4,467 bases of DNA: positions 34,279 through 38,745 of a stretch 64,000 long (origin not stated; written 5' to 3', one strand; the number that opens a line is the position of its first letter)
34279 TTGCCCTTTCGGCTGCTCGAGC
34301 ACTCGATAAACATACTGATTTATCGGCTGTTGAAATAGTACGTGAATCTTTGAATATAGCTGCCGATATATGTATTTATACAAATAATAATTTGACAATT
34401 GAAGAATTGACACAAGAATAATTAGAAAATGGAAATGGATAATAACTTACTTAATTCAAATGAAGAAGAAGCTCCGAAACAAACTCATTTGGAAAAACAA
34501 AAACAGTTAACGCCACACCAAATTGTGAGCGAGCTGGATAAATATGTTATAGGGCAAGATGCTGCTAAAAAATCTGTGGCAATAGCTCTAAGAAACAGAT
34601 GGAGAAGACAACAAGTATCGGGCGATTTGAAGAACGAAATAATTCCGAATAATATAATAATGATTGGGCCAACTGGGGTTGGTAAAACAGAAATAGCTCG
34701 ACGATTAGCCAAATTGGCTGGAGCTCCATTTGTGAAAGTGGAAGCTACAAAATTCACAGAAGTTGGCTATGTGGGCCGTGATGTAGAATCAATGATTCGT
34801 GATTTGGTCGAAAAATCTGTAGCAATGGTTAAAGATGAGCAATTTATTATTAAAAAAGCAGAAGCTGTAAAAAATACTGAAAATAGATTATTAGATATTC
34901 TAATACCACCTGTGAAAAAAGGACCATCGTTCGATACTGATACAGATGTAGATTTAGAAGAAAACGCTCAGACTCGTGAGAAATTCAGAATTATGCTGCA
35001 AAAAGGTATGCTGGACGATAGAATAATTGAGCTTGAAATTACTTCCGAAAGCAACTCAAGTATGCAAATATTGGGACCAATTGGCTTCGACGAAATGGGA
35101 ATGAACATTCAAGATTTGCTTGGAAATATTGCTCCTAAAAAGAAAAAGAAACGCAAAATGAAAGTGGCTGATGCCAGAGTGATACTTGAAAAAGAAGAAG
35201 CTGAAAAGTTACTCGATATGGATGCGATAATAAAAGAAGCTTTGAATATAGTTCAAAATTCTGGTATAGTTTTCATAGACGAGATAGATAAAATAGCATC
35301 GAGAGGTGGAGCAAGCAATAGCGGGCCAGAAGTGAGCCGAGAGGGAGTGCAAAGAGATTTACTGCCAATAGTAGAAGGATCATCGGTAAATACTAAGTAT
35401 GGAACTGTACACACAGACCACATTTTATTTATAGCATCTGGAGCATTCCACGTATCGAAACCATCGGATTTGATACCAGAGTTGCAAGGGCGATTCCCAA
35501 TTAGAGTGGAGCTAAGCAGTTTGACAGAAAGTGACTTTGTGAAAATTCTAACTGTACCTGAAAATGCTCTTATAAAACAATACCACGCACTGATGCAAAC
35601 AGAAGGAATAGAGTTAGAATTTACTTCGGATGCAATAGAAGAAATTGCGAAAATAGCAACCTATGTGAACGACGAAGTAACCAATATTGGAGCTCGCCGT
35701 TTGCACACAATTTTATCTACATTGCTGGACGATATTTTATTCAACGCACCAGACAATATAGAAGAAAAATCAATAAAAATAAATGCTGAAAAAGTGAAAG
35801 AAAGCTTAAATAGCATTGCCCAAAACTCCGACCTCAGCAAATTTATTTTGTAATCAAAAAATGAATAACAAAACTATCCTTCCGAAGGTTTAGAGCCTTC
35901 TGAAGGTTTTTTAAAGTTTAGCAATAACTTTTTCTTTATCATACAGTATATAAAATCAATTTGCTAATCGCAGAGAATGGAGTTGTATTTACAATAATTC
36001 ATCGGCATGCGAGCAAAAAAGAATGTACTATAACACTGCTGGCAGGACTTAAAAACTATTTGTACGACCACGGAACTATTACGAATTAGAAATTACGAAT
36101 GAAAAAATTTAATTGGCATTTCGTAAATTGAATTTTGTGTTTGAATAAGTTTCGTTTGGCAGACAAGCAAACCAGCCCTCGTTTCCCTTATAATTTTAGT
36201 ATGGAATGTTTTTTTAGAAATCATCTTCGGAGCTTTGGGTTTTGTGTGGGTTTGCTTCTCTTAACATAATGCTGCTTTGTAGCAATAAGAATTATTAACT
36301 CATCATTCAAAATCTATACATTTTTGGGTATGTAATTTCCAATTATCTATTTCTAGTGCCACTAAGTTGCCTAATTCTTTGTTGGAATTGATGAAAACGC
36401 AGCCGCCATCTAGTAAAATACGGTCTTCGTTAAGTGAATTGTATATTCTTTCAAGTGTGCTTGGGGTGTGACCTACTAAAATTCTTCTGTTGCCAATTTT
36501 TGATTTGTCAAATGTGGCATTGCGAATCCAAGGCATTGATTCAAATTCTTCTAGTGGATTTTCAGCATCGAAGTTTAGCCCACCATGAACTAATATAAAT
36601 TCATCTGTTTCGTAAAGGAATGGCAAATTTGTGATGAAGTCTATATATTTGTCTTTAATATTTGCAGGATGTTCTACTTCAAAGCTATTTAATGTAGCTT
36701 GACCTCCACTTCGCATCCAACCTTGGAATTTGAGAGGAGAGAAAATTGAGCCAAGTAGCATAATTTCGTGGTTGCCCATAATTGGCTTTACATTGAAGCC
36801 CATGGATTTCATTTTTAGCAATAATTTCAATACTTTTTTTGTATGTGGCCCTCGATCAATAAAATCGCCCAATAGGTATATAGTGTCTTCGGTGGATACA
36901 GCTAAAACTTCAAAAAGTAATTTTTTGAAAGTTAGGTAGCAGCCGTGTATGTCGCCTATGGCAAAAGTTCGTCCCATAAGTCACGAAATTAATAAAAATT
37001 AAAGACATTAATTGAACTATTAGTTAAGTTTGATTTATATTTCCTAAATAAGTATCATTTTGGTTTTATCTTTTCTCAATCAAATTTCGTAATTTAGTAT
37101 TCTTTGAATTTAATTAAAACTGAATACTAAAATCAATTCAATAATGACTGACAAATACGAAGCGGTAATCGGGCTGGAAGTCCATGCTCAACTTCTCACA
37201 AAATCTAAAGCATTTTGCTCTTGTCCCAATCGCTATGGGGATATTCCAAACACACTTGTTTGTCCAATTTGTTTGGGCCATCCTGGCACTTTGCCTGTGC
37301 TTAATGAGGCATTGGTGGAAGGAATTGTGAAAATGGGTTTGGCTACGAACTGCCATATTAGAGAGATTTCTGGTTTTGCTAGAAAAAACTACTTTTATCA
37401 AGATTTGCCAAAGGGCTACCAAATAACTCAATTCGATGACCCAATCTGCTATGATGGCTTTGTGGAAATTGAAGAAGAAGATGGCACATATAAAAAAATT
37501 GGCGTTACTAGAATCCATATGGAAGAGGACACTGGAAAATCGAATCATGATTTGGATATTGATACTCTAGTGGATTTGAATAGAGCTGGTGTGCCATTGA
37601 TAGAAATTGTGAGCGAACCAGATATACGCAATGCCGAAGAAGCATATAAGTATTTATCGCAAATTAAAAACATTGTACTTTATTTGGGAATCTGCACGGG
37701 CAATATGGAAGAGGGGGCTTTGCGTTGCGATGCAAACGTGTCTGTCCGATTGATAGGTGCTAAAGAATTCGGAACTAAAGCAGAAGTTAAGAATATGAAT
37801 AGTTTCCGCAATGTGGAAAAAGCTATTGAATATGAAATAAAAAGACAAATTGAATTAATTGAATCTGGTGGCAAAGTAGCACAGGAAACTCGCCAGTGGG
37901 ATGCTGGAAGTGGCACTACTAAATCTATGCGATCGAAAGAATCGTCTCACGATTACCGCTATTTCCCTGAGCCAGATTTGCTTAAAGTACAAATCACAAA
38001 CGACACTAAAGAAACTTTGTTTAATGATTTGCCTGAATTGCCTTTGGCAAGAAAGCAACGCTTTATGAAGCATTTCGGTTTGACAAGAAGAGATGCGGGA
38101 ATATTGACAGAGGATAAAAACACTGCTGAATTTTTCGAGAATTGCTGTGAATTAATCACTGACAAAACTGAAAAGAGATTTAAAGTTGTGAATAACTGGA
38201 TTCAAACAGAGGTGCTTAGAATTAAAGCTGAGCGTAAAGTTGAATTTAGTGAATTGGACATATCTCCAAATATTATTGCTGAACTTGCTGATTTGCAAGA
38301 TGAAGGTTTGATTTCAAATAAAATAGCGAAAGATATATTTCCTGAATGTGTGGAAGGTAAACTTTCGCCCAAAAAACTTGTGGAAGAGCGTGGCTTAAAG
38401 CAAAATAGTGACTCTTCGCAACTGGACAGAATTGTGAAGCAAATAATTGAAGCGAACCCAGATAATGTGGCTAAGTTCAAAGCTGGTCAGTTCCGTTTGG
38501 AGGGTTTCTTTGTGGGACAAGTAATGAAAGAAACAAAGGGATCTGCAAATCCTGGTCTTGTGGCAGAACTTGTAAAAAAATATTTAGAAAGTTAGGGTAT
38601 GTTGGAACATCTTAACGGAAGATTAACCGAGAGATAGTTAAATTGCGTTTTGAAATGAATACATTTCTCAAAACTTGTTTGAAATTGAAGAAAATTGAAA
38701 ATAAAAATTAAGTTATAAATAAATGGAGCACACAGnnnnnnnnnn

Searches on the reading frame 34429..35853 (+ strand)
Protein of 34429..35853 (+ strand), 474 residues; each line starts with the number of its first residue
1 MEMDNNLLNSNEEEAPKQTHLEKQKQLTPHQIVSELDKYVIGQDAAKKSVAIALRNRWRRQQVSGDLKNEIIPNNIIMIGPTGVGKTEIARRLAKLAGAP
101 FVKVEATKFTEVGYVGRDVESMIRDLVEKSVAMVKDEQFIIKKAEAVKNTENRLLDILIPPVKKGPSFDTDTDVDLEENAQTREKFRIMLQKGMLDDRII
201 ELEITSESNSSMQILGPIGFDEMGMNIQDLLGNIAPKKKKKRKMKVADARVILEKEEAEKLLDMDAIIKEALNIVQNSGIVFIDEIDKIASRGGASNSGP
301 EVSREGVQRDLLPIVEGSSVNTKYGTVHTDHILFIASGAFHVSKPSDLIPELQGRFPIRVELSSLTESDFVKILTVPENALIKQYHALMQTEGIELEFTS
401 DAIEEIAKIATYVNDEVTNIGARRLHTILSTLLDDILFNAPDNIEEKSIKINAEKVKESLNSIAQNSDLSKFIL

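Call 28: search_protein_families(library=pfam, proteins=[window:34429-35853:+], max_evalue=0.01)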
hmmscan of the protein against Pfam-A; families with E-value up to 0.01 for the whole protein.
window:34429-35853:+ (474 aa): 13 families
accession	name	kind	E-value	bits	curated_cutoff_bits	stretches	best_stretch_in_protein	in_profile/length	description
PF07724.20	AAA_2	-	9.9e-36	123.7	27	2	210-359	4-166/166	AAA domain (Cdc48 subfamily)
PF00004.35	AAA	-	6.7e-17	62.6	21.2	2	76-135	1-64/131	ATPase family associated with various cellular activities (AAA)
PF07728.20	AAA_5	-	5.7e-09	36.5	22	1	75-112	1-39/139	AAA domain (dynein-related subfamily)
PF13401.12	AAA_22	-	4.2e-05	24.3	27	1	75-123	7-58/130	AAA domain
PF00493.29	MCM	-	4.8e-05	23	23.3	1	27-137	13-121/224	MCM P-loop domain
PF05496.18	RuvB_N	-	0.0001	22.5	27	1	36-159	6-117/159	Holliday junction DNA helicase RuvB P-loop domain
PF10431.15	ClpB_D2-small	-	0.00036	20.9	21.9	1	365-439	1-66/81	C-terminal, D2-small domain, of ClpB protein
PF01078.27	Mg_chelatase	-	0.0011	18.8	20.3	1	75-108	24-56/207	Magnesium chelatase, subunit ChlI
PF13238.12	AAA_18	-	0.0016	19.3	29.4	1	76-124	1-43/128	AAA domain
PF13521.12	AAA_28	-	0.0024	18.5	27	1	76-114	2-40/164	AAA domain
PF00270.35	DEAD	-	0.0025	18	26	0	74-90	15-31/167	DEAD/DEAH box helicase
PF13173.12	AAA_14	-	0.0037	17.7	27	0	253-290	37-75/129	AAA domain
PF01695.23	IstB_IS21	-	0.0049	16.8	24.1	1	74-97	93-116/238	IstB-like ATP binding protein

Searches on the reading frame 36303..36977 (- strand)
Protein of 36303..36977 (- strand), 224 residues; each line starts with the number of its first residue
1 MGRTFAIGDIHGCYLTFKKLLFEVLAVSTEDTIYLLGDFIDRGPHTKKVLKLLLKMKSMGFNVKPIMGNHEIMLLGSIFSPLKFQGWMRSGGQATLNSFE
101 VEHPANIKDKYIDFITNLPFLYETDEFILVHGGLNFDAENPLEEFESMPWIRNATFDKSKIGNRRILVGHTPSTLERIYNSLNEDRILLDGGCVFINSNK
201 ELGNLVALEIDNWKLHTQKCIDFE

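Call 28: search_protein_families(library=pfam, proteins=[window:36303-36977:-], max_evalue=0.01)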
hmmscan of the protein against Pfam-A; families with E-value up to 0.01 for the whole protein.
window:36303-36977:- (224 aa): 2 families
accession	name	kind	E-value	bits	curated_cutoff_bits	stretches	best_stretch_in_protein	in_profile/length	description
PF00149.33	Metallophos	-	9.9e-18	65.7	21.5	1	3-185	2-169/191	Calcineurin-like phosphoesterase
PF06874.16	FBPase_2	-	5.4e-05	22.1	27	1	31-78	185-228/639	Firmicute fructose-1,6-bisphosphatase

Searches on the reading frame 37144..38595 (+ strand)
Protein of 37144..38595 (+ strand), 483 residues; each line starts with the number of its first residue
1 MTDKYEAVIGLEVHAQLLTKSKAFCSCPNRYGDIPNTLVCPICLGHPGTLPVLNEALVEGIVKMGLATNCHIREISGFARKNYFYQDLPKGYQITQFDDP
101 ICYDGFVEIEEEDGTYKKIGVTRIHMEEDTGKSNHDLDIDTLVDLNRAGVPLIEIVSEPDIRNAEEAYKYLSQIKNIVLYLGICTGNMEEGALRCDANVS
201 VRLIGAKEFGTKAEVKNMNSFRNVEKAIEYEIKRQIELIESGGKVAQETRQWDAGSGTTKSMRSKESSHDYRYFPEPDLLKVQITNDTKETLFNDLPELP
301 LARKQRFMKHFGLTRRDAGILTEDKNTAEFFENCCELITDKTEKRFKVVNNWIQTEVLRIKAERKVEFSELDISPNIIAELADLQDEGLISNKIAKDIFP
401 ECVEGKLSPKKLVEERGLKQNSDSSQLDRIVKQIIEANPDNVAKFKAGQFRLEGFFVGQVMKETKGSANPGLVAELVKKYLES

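Call 28: search_protein_families(library=pfam, proteins=[window:37144-38595:+], max_evalue=0.01)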
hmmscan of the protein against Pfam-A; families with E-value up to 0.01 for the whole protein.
window:37144-38595:+ (483 aa): 2 families
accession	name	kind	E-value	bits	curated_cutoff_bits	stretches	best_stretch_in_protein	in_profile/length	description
PF02934.20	GatB_N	-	5.5e-122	406.7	23.4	1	8-288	2-275/277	GatB/GatE catalytic domain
PF02637.23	GatB_Yqey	-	1.2e-42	145.7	27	1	330-481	2-148/148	GatB domain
